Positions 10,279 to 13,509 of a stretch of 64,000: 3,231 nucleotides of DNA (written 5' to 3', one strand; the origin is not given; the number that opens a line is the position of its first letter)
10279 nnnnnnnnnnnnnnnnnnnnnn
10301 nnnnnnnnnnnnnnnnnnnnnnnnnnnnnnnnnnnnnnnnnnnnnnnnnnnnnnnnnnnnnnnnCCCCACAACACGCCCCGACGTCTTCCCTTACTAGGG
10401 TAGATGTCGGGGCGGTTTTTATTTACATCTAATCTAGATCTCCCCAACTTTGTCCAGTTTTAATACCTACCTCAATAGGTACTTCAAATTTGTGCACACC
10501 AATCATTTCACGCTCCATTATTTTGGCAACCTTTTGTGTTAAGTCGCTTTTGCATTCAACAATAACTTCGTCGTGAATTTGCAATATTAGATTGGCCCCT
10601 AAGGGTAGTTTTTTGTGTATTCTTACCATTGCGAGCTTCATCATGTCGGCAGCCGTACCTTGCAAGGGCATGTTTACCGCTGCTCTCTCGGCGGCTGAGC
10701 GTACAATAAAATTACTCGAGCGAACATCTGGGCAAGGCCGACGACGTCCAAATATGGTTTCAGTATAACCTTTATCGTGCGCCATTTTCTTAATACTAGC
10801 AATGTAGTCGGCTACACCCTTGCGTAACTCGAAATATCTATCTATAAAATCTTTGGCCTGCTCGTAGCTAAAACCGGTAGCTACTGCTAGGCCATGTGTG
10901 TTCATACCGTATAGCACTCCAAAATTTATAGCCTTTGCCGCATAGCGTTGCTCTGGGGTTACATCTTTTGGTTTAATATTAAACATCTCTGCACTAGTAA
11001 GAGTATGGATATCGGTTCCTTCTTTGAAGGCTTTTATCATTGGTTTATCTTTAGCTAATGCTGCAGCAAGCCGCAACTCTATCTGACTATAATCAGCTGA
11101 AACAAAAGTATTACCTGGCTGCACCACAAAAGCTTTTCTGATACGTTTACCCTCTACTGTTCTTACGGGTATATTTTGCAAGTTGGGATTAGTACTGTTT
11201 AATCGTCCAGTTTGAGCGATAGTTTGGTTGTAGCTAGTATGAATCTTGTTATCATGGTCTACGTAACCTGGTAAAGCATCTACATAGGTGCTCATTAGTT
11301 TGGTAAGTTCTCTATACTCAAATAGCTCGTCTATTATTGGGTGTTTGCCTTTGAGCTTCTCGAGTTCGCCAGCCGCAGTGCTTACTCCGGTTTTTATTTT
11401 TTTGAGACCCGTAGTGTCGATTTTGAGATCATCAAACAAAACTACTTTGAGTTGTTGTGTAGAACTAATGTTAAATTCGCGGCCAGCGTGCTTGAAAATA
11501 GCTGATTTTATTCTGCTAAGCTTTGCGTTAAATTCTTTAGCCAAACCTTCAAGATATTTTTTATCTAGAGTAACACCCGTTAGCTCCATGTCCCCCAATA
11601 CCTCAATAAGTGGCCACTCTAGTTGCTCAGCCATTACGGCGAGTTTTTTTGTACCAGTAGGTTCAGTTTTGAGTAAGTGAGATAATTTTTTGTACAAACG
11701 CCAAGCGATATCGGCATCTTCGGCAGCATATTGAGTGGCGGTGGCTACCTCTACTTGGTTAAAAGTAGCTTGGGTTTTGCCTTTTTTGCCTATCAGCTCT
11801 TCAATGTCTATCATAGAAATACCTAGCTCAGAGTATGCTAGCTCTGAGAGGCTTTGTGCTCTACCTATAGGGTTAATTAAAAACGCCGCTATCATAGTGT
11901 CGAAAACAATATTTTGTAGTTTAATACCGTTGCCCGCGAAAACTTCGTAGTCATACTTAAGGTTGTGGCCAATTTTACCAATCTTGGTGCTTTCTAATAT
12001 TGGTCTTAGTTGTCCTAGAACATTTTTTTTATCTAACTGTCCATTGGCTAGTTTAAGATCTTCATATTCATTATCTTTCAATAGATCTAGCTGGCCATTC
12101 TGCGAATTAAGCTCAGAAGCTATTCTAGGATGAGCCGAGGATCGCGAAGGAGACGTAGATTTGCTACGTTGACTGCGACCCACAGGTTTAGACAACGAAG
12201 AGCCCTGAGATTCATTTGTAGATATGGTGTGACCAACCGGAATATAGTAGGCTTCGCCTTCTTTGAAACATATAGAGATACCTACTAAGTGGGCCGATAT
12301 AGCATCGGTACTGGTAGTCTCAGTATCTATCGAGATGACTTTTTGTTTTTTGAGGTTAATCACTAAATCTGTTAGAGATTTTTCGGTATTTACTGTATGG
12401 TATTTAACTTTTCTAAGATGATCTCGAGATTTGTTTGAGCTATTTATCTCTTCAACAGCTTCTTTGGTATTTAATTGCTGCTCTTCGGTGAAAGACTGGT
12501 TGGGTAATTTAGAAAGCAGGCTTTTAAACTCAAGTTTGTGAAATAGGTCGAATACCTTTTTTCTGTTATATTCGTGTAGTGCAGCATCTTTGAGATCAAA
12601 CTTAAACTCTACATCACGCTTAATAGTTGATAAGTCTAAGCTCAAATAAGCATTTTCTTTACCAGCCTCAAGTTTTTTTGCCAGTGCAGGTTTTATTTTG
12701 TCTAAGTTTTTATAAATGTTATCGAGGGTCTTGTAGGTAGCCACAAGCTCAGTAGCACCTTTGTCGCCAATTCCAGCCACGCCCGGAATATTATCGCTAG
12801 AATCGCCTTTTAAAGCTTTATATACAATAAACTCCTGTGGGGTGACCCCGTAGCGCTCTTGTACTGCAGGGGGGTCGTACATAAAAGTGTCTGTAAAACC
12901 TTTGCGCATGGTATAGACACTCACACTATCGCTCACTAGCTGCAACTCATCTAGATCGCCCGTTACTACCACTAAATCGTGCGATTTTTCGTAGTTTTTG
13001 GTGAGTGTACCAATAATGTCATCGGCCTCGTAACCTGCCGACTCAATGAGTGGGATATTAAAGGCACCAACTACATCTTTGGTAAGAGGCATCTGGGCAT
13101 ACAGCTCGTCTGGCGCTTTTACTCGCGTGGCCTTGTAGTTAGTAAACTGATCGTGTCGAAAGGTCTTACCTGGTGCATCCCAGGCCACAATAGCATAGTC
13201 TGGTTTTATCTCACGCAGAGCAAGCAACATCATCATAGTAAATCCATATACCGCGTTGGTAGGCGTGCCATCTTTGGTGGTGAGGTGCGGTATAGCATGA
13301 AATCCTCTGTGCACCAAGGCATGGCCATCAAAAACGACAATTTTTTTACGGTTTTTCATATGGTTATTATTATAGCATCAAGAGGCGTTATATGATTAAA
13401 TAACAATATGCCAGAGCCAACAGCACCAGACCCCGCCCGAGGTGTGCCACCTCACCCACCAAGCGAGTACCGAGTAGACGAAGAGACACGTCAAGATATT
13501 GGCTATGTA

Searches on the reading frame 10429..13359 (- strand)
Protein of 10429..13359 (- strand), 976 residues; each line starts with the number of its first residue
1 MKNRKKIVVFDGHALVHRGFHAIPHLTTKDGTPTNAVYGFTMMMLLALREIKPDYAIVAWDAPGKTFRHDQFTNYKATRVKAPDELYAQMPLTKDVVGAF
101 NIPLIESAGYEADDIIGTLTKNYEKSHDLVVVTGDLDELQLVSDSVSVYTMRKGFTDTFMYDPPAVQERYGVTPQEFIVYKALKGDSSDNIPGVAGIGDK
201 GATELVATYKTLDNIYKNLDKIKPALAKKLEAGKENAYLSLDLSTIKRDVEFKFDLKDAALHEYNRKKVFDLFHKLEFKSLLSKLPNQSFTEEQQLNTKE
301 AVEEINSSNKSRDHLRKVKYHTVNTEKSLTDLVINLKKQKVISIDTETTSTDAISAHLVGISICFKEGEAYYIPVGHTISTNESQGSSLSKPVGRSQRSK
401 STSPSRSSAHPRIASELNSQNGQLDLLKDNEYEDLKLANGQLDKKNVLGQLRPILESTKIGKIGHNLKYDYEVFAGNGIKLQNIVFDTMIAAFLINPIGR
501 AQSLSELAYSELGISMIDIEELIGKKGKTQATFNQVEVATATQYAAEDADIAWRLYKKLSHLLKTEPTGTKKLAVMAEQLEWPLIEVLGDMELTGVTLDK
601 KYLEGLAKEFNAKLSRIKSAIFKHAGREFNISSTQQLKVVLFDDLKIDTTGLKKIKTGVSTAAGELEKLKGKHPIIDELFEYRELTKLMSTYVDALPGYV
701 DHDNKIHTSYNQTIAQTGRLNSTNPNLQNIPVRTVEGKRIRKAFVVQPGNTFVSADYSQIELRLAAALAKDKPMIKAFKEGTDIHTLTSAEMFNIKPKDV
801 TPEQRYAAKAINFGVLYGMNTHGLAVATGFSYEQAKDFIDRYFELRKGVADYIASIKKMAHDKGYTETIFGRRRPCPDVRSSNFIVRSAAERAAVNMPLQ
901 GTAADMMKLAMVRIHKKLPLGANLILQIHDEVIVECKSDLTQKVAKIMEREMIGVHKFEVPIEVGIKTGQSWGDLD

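Call 64: search_protein_families(library=pfam, proteins=[window:10429-13359:-], max_evalue=0.0001)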
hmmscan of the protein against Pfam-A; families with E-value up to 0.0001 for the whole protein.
window:10429-13359:- (976 aa): 5 families
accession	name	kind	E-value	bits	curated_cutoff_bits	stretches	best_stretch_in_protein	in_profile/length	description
PF00476.26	DNA_pol_A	-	9.1e-143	476.2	34.3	1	601-974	2-381/381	DNA polymerase family A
PF02739.22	5_3_exonuc_N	-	2.1e-52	177.6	34.3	1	6-171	1-164/164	5'-3' exonuclease, N-terminal resolvase-like domain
PF01612.26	DNA_pol_A_exo1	-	1.7e-30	106.5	23.6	2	442-563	63-172/173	3'-5' exonuclease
PF01367.25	5_3_exonuc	-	3.1e-30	104.9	40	1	172-266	1-96/97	5'-3' exonuclease, C-terminal SAM fold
PF22619.2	DNA_polI_exo1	-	1.6e-07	31.6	27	1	450-535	39-123/140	DNA polymerase I, ribonuclease H-like domain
